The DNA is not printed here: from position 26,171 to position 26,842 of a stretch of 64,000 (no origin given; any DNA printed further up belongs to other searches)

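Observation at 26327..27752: sfsA carries a surrogate 3-prime end; the original 3-prime third is retained 1 kb downstream, with an orphan gene in between (e14/icd-like architecture, no integrase)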

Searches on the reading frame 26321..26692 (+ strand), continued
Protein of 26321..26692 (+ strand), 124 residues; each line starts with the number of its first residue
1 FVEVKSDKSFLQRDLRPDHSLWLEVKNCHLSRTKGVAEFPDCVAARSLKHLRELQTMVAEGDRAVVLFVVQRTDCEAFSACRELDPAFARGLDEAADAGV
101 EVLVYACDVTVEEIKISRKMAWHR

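Call 39: find_encoding_contigs(protein=P0127, flank=10000, max_places=3)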
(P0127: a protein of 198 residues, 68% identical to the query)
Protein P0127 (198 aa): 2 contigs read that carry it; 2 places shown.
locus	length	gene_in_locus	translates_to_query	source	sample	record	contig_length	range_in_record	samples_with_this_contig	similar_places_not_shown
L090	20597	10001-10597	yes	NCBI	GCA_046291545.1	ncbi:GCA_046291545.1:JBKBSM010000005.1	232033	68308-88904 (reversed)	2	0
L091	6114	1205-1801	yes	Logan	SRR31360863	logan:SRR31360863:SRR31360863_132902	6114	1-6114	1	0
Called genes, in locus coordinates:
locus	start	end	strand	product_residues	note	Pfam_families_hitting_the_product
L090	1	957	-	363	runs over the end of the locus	PF10994:DUF2817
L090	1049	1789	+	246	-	-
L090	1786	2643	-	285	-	PF02353:CMAS (weak), PF13489:Methyltransf_23, PF01135:PCMT (weak), PF01209:Ubie_methyltran, PF08241:Methyltransf_11, PF08242:Methyltransf_12, PF13649:Methyltransf_25, PF13847:Methyltransf_31, +1 more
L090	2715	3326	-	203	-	PF01243:PNPOx_N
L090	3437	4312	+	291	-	PF00126:HTH_1, PF03466:LysR_substrate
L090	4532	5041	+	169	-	PF07813:LTXXQ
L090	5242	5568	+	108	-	PF04993:TfoX_N (weak)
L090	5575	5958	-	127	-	PF22752:DUF488-N3i, PF04343:DUF488, PF22751:DUF488-N3a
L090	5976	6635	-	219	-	PF20582:UPF0758_N, PF04002:RadC, PF14464:Prok-JAB (weak)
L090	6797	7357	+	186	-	PF08002:DUF1697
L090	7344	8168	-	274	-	PF00557:Peptidase_M24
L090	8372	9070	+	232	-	PF01786:AOX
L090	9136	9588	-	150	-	-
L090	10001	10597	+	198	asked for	PF00239:Resolvase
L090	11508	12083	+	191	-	PF00239:Resolvase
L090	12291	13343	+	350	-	PF00145:DNA_methylase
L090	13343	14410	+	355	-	PF09566:RE_SacI_N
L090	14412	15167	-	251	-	PF17746:SfsA_N, PF03749:SfsA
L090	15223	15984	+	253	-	PF00994:MoCF_biosynth, PF24102:FLAD1_M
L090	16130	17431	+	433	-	PF13439:Glyco_transf_4, PF13579:Glyco_trans_4_4, PF20706:GT4-conflict, PF00534:Glycos_transf_1, PF13692:Glyco_trans_1_4, PF13524:Glyco_trans_1_2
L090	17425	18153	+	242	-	PF01209:Ubie_methyltran, PF02353:CMAS (weak), PF13489:Methyltransf_23, PF13847:Methyltransf_31, PF08241:Methyltransf_11, PF08242:Methyltransf_12, PF13649:Methyltransf_25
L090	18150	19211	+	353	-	-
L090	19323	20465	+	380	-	PF01757:Acyl_transf_3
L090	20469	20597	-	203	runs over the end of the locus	PF13578:Methyltransf_24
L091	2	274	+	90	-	?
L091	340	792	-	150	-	-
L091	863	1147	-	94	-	PF03749:SfsA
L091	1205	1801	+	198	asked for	PF00239:Resolvase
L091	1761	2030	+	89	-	-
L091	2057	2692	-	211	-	-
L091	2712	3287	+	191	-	PF00239:Resolvase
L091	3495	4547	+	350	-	PF00145:DNA_methylase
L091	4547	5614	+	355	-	PF09566:RE_SacI_N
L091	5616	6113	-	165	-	?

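Call 45: find_encoding_contigs(protein=P0058, flank=4000, max_places=4)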
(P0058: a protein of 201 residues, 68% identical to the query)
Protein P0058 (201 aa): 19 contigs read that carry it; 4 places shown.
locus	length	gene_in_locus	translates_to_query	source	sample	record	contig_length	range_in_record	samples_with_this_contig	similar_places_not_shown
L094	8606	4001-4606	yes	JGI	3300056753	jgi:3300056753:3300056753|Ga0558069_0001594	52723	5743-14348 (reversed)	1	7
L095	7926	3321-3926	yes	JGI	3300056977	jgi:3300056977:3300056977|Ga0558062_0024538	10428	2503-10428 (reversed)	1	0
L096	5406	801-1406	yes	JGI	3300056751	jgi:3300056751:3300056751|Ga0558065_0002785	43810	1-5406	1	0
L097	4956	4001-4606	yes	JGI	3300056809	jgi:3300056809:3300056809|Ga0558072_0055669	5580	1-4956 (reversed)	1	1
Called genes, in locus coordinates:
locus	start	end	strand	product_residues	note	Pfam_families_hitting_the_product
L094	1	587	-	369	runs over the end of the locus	-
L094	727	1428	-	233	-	PF01656:CbiA (weak), PF09140:MipZ (faint), PF10609:ParA (faint), PF13614:AAA_31 (faint)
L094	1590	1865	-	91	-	-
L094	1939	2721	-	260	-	PF00994:MoCF_biosynth, PF24102:FLAD1_M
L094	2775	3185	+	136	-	-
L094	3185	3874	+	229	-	PF17746:SfsA_N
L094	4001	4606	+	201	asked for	PF17746:SfsA_N, PF03749:SfsA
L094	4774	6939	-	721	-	PF02897:Peptidase_S9_N, PF02129:Peptidase_S15 (faint), PF00326:Peptidase_S9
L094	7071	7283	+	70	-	-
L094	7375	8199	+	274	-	PF00557:Peptidase_M24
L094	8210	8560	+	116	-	-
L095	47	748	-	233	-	PF01656:CbiA, PF09140:MipZ (faint), PF10609:ParA (faint), PF13614:AAA_31 (faint)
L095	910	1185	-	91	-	-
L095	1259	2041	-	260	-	PF00994:MoCF_biosynth, PF24102:FLAD1_M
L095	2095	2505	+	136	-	-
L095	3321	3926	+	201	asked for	PF17746:SfsA_N, PF03749:SfsA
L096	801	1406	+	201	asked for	PF17746:SfsA_N, PF03749:SfsA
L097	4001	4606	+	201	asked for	PF17746:SfsA_N, PF03749:SfsA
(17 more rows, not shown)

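Call 61: search_protein_families(library=pfam, proteins=[L088:997-1377:+, L088:1380-2639:+, L088:2769-3206:-, L088:3360-4157:+, L088:4759-5355:-, L088:6181-6831:-, L088:6933-7685:+, L088:8022-8582:+, L088:8650-9720:-, L089:10001-11311:+], max_evalue=0.01)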
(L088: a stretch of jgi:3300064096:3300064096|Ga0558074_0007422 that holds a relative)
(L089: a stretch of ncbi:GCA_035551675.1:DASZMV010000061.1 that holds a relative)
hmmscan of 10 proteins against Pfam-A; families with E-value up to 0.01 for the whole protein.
L088:997-1377:+ (127 aa): 1 family
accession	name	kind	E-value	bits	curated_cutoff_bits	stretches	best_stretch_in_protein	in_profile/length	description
PF00239.26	Resolvase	-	2.6e-14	54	23.3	1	5-120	1-104/145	Resolvase, N terminal domain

L088:1380-2639:+ (420 aa): 1 family
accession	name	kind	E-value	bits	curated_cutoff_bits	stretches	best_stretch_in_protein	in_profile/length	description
PF07508.19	Recombinase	-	9.4e-20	71.2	21.1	1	60-163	1-102/102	Recombinase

L088:2769-3206:- (146 aa): 0 families

L088:3360-4157:+ (266 aa): 0 families

L088:4759-5355:- (199 aa): 0 families

L088:6181-6831:- (217 aa): 0 families

L088:6933-7685:+ (251 aa): 1 family
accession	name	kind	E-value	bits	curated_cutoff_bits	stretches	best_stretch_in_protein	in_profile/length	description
PF00239.26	Resolvase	-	2.9e-24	86.2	23.3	1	37-182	3-141/145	Resolvase, N terminal domain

L088:8022-8582:+ (187 aa): 0 families

L088:8650-9720:- (357 aa): 1 family
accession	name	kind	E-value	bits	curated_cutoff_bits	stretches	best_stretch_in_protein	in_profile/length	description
PF13289.12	SIR2_2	-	0.002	18.7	24.5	0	171-289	2-100/141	SIR2-like domain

L089:10001-11311:+ (437 aa): 2 families
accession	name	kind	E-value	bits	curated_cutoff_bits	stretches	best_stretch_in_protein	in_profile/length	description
PF07508.19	Recombinase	-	9.8e-16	58.3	21.1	1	189-292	1-102/102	Recombinase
PF13408.12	Zn_ribbon_recom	-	3.7e-06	27.7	25.3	1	309-366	1-55/58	Recombinase zinc beta ribbon domain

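Call 62: search_protein_families(library=padloc, proteins=[L088:8650-9720:-, L088:2769-3206:-, L088:3360-4157:+, L088:4759-5355:-, L088:6181-6831:-, L088:8022-8582:+, L090:12291-13340:+, L090:13343-14407:+], max_evalue=0.001)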
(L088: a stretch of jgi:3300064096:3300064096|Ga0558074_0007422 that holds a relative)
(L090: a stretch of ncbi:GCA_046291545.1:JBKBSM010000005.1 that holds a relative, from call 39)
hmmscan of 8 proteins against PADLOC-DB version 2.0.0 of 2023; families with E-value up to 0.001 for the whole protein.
L088:8650-9720:- (357 aa): 0 families

L088:2769-3206:- (146 aa): 0 families

L088:3360-4157:+ (266 aa): 0 families

L088:4759-5355:- (199 aa): 0 families

L088:6181-6831:- (217 aa): 0 families

L088:8022-8582:+ (187 aa): 0 families

L090:12291-13340:+ (350 aa): 62 families (the best 25 are shown)
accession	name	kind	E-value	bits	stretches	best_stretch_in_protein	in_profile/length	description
PDLC03307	MTase_II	-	1e-113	378.4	1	1-336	1-378/382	Type II methyltransferase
PDLC03378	MTase_II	-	2.6e-75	251.8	1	1-333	3-336/344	Type II methyltransferase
PDLC00026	DruM2|DruM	-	6.3e-75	250.8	1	2-336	6-327/336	DNA cytosine methylase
PDLC03234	MTase_II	-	1e-66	223.8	2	1-178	5-191/375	Type II methyltransferase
PDLC03272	MTase_II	-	2.4e-60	202.8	1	2-335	76-398/407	Type II methyltransferase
PDLC00027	DruM2|DruM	-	4.4e-60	201.9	2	1-183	12-196/361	DNA cytosine methylase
PDLC03326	MTase_II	-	8.5e-60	201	2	2-182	6-196/412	Type II methyltransferase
PDLC00033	DruM2|DruM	-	3e-57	192.6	2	3-175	24-203/368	DNA cytosine methylase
PDLC00031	DruM2|DruM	-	4.8e-55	185.1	2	2-189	13-206/361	DNA cytosine methylase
PDLC00029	DruM2|DruM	-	1.3e-48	164.1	2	3-172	7-178/329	DNA cytosine methylase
PDLC02650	DrmMII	-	2.2e-45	153.4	3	3-117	11-138/435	DrmMII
PDLC02649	DrmMII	-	9.5e-45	151.3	3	62-166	114-223/422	DrmMII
PDLC03237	MTase_II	-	3.2e-43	145.8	2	4-165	797-971/1036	Type II methyltransferase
PDLC00032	DruM2|DruM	-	9.1e-41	138.5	2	2-173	5-183/424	DNA cytosine methylase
PDLC02656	DrmMII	-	8.1e-39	131.8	2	2-190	6-230/491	DrmMII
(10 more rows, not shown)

L090:13343-14407:+ (355 aa): 1 family
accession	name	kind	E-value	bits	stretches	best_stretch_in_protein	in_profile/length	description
PDLC03410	REase_II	-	3.9e-183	607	1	1-354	1-354/355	Type II restriction enzyme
